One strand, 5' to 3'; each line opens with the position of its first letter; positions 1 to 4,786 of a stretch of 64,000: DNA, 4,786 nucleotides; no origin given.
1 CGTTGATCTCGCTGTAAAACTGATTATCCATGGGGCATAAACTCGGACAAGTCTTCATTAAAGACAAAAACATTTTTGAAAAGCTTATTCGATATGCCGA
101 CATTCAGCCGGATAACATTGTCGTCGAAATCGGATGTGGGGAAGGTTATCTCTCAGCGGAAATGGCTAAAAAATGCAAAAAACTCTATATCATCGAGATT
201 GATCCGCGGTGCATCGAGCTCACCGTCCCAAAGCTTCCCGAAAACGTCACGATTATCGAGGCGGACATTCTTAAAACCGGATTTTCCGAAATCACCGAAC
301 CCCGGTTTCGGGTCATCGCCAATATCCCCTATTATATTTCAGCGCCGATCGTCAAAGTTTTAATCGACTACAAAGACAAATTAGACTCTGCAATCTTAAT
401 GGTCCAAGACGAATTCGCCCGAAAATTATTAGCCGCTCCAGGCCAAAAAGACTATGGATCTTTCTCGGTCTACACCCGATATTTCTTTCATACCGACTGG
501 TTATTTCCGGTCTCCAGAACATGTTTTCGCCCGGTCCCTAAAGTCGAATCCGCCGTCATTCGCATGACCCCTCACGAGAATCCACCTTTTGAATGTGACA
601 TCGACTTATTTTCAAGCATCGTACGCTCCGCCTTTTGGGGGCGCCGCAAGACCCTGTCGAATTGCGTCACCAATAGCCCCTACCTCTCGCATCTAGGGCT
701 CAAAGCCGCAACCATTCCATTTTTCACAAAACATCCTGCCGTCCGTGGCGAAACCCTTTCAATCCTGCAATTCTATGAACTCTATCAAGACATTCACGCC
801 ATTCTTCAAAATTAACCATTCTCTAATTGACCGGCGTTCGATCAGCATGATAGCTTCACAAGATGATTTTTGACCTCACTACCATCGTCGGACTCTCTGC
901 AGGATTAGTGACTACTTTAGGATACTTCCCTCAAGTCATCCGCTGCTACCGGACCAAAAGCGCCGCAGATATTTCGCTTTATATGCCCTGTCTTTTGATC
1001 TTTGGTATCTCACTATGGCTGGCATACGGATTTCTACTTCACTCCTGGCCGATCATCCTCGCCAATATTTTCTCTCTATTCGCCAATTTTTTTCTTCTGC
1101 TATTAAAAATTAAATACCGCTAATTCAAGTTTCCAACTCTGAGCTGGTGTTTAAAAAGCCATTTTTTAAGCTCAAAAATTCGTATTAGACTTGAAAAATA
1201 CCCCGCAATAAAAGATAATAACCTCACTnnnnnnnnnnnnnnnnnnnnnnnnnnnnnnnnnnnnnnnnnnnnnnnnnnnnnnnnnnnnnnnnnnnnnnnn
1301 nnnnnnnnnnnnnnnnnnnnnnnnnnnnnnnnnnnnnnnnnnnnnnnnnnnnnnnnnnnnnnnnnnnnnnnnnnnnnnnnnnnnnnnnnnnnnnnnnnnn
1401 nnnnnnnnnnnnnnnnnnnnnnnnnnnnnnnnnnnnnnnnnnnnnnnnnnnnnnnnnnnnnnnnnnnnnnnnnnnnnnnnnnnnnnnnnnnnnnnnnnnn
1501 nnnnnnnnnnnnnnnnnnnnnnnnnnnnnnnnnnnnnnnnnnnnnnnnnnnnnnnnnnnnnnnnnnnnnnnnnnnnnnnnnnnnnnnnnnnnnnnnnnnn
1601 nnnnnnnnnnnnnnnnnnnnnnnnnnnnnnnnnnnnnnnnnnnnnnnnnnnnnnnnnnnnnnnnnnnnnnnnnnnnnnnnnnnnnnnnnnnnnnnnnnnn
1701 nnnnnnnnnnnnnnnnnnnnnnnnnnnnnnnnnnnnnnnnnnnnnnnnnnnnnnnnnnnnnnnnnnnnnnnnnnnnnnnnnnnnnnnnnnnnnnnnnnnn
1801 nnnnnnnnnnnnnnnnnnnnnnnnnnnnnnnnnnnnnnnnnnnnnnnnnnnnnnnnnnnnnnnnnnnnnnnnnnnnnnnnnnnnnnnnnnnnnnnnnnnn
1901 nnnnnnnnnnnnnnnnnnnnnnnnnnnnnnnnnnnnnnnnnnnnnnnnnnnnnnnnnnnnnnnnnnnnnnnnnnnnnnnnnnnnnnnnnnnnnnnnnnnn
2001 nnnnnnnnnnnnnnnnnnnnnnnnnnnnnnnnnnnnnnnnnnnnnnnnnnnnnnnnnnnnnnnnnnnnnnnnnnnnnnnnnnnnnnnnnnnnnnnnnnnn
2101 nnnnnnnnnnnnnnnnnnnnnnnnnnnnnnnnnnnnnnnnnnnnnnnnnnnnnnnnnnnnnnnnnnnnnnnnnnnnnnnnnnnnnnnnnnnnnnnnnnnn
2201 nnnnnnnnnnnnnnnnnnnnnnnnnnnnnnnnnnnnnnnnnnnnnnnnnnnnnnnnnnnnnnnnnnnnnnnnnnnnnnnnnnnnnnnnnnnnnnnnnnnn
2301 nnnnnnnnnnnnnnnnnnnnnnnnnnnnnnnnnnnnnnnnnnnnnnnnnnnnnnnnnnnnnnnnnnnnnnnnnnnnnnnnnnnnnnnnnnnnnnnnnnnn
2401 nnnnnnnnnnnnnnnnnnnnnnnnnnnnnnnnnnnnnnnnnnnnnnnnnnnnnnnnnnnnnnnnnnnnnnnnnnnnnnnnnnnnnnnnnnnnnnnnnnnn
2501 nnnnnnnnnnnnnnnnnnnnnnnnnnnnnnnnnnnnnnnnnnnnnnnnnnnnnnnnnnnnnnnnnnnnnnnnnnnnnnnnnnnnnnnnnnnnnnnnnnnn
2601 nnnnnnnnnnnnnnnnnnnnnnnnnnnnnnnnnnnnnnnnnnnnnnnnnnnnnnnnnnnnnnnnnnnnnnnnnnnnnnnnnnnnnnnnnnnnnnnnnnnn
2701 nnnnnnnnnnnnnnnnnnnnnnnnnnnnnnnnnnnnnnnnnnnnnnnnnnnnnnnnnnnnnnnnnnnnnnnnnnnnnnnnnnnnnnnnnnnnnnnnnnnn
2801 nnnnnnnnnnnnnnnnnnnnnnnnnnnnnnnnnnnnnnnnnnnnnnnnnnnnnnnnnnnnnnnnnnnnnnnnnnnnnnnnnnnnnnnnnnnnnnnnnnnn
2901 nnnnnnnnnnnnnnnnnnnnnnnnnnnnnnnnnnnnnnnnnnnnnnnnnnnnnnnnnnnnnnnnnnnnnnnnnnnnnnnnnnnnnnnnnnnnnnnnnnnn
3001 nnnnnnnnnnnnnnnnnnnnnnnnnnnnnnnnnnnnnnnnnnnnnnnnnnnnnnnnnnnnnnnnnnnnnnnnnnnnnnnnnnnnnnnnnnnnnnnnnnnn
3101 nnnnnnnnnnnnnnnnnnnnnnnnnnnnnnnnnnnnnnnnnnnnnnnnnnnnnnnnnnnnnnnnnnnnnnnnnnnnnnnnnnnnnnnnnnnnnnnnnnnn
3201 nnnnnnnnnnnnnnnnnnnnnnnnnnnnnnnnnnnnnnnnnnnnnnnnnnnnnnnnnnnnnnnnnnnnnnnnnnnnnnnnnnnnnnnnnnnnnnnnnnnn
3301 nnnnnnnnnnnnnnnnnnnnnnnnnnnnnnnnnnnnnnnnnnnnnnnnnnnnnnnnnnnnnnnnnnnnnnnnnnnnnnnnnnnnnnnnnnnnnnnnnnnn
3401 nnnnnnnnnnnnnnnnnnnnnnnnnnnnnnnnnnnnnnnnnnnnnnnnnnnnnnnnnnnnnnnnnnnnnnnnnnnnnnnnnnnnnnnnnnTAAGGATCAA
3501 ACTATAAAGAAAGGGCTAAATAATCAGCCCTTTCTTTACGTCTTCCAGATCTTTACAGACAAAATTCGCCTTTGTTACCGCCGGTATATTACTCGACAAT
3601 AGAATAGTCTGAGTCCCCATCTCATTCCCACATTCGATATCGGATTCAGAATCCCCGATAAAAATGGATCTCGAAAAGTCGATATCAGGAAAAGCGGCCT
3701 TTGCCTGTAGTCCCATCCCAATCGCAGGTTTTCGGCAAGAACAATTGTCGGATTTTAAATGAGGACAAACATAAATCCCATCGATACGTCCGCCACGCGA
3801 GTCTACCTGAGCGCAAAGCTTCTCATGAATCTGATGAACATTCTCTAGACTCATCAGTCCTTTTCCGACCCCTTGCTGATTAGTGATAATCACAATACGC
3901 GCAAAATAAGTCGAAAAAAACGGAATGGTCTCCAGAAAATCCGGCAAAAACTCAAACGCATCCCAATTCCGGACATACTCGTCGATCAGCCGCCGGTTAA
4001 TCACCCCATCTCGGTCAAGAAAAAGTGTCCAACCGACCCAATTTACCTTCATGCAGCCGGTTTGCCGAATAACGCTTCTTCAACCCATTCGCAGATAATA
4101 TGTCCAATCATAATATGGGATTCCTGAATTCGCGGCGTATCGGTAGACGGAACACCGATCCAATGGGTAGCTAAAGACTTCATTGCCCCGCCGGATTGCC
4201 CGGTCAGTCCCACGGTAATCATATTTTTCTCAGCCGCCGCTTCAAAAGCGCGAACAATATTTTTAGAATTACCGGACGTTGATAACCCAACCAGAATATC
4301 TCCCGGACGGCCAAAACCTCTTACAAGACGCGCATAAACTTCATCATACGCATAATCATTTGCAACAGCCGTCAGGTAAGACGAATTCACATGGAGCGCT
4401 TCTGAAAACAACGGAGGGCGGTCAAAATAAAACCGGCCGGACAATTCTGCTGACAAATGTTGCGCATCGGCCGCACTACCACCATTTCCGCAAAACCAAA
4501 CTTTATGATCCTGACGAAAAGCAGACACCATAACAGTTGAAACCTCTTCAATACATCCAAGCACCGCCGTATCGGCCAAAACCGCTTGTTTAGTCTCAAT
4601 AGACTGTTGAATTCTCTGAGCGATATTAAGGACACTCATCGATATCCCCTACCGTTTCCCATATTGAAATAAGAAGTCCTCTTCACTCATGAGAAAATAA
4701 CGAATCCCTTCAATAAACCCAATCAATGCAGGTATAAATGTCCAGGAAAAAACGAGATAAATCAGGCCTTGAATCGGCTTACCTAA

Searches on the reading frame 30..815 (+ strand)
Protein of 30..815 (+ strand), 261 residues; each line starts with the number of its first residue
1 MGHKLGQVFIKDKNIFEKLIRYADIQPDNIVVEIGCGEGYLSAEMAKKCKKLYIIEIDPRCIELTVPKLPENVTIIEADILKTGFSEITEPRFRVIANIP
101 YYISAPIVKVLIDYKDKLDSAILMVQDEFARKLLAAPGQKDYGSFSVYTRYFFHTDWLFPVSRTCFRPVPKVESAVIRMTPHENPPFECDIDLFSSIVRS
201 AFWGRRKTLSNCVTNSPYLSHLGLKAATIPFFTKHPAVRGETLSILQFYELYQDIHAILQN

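Call 13: search_protein_families(library=pfam, proteins=[window:30-812:+], max_evalue=0.001)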
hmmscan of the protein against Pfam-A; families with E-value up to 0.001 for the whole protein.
window:30-812:+ (261 aa): 5 families
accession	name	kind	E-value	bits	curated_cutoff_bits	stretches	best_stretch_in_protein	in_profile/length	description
PF00398.26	RrnaAD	-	1.9e-55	188.2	24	1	4-213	7-223/263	Ribosomal RNA adenine dimethylase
PF13649.12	Methyltransf_25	-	4.2e-06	27.8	27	1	31-86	1-61/97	Methyltransferase domain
PF13489.12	Methyltransf_23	-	0.00011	22.4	27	1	15-71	9-61/164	Methyltransferase domain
PF05175.20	MTS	-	0.00014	22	23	1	28-94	32-100/170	Methyltransferase small domain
PF08241.18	Methyltransf_11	-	0.00035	21.6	21.2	1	32-86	1-57/95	Methyltransferase domain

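Call 32: find_encoding_contigs(protein=window:30-815:+, flank=10000, max_places=3)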
Protein window:30-815:+ (261 aa): 24 contigs read that carry it; 3 places shown.
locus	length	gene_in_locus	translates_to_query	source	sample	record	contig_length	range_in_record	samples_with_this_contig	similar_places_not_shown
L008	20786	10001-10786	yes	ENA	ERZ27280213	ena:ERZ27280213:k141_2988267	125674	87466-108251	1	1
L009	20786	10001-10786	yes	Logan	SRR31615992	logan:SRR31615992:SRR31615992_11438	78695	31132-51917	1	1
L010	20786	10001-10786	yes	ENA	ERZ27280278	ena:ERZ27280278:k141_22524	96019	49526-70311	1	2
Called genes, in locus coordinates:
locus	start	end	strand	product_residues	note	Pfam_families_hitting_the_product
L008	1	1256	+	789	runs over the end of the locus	-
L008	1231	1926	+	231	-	-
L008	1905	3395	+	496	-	PF20154:LNT_N, PF00795:CN_hydrolase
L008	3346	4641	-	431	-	PF00919:UPF0004, PF04055:Radical_SAM, PF18693:TRAM_2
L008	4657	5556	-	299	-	-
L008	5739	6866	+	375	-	PF07228:SpoIIE (weak), PF13581:HATPase_c_2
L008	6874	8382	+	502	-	PF02074:Peptidase_M32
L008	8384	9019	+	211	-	PF02308:MgtC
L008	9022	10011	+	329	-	PF04166:PdxA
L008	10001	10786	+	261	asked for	PF00398:RrnaAD, PF13649:Methyltransf_25 (weak)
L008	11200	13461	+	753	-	PF00330:Aconitase, PF00694:Aconitase_C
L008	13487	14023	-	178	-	PF08645:PNK3P, PF13242:Hydrolase_like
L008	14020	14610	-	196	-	PF13580:SIS_2, PF01380:SIS (weak)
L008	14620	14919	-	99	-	PF05154:TM2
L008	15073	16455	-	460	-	-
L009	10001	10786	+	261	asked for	PF00398:RrnaAD, PF13649:Methyltransf_25 (weak)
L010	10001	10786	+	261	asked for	PF00398:RrnaAD, PF13649:Methyltransf_25 (weak)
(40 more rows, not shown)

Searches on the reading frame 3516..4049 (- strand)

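Call 13: search_protein_families(library=pfam, proteins=[window:3516-4049:-], max_evalue=0.001)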
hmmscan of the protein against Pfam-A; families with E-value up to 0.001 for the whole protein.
window:3516-4049:- (177 aa): 3 families
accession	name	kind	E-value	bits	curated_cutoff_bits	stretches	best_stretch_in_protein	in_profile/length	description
PF13242.12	Hydrolase_like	-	1.8e-09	37.8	22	1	105-159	2-56/75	HAD-hyrolase-like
PF08645.17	PNK3P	-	1.2e-07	32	22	1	38-136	34-128/161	Polynucleotide kinase 3 phosphatase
PF12710.13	HAD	-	0.0008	20.3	27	1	74-140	124-187/189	haloacid dehalogenase-like hydrolase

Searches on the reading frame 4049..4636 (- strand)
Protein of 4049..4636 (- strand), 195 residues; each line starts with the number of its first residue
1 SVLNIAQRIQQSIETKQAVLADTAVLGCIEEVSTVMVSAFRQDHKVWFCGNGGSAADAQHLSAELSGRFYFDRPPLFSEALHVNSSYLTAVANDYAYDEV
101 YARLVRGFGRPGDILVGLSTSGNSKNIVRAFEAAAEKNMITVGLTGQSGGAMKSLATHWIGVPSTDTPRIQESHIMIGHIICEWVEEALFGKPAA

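Call 13: search_protein_families(library=pfam, proteins=[window:4049-4636:-], max_evalue=0.001)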
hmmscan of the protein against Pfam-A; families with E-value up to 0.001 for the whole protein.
window:4049-4636:- (195 aa): 2 families
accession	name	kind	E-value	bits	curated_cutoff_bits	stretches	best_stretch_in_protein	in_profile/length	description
PF13580.11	SIS_2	-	3e-25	89.3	27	1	29-146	21-138/138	SIS domain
PF01380.27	SIS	-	2.8e-06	27.6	25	1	110-164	52-106/131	SIS domain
